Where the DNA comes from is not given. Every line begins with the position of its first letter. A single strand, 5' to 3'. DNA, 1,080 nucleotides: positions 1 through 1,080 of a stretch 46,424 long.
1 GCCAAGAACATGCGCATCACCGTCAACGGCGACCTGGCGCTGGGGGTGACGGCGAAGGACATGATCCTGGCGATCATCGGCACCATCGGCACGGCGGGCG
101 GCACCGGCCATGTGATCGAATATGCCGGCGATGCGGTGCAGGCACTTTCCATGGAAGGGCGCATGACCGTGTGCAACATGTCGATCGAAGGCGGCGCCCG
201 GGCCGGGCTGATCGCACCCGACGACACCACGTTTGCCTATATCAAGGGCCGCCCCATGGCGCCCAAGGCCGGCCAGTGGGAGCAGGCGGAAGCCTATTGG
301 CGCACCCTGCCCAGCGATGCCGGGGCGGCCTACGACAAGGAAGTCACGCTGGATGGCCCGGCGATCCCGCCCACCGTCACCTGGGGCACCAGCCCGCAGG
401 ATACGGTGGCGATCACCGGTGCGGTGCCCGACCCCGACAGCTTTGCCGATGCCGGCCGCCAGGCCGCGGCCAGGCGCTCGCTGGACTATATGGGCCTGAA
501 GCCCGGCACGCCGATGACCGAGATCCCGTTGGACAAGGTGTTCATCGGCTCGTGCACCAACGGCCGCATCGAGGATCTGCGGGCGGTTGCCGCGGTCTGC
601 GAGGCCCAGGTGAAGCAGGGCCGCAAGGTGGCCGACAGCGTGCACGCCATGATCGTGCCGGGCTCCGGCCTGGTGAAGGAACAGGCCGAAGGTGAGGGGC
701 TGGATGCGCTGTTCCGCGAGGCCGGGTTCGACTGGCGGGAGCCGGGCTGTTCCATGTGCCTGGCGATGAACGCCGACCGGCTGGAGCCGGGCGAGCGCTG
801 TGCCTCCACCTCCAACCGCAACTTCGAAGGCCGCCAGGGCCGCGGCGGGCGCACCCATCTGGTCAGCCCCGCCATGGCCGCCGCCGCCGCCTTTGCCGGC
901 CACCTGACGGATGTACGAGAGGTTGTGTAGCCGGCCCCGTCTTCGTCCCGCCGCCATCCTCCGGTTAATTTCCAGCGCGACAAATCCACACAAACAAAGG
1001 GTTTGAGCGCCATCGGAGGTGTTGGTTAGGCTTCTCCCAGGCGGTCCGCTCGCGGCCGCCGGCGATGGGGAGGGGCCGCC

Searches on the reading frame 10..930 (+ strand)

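Call 38: search_protein_families(library=pfam, proteins=[window:10-930:+], max_evalue=0.0001)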
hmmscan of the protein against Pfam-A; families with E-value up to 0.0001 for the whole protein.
window:10-930:+ (306 aa): 1 family
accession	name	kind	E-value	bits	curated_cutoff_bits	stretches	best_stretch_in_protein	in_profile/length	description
PF00330.25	Aconitase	-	1.9e-121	406.7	28.7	1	1-297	167-463/463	Aconitase family (aconitate hydratase)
